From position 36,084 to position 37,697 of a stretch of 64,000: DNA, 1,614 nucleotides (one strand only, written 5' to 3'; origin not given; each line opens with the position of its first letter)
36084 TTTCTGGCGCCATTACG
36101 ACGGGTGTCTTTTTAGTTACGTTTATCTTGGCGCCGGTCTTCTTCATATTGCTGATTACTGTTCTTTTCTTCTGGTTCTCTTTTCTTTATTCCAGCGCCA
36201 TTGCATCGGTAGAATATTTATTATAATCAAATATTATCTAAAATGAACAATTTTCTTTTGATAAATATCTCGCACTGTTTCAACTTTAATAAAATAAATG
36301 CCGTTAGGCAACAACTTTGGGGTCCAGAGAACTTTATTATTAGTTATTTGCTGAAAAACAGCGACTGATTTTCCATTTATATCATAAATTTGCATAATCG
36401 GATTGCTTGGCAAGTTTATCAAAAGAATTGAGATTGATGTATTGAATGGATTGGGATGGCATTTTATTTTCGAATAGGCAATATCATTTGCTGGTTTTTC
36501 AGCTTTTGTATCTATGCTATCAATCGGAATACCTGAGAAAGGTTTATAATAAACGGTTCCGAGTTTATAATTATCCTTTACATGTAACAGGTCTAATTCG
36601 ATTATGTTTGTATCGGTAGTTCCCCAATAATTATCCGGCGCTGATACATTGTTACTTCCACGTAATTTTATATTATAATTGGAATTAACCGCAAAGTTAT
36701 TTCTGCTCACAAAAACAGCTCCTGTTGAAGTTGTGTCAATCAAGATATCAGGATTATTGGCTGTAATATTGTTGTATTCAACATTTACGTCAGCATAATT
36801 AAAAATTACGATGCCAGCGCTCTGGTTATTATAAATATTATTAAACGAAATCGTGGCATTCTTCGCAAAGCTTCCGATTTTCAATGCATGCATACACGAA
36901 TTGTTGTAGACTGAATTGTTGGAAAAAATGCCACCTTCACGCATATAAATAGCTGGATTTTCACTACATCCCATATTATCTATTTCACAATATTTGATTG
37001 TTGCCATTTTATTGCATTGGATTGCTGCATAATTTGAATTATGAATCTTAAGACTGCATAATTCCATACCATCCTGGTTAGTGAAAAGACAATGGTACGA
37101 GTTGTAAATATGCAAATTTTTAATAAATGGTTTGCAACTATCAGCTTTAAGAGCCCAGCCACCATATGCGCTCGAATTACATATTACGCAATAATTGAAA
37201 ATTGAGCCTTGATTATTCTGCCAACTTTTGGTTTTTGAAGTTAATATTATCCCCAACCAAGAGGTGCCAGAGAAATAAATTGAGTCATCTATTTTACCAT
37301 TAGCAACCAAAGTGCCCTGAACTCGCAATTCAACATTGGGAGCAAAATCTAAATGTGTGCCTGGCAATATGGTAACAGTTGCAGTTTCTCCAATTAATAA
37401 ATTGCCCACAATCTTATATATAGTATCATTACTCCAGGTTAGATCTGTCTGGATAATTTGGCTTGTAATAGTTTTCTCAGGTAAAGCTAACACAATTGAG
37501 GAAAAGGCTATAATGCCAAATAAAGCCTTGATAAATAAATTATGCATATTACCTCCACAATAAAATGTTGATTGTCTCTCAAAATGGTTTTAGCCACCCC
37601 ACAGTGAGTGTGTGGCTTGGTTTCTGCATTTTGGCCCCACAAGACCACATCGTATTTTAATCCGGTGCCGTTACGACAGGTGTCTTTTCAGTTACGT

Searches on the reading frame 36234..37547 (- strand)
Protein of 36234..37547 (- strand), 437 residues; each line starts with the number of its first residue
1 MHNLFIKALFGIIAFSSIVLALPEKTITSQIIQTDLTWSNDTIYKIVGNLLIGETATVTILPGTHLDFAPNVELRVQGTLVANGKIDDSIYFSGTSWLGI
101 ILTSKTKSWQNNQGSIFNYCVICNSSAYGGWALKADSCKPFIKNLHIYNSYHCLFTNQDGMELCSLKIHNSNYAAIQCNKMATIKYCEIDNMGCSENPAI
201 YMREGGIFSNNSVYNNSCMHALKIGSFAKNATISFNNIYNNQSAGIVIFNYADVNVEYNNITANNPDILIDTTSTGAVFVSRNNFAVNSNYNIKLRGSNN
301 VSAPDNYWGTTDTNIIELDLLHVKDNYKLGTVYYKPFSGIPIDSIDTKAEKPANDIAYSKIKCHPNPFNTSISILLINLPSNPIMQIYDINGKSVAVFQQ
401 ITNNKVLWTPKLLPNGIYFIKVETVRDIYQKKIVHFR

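Call 14: search_protein_families(library=pfam, proteins=[window:36234-37547:-], max_evalue=0.001)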
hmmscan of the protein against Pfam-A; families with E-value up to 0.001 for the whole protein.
window:36234-37547:- (437 aa): 3 families
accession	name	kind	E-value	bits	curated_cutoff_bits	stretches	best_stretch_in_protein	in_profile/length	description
PF13229.12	Beta_helix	-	4.9e-09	36.4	25.9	1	179-302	8-128/158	Right handed beta helix region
PF18962.6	Por_Secre_tail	-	4e-08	33.9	27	1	365-434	3-74/75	Secretion system C-terminal sorting domain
PF05048.19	NosD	-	8.8e-06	25.7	23.6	1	142-317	30-198/212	Periplasmic copper-binding protein (NosD)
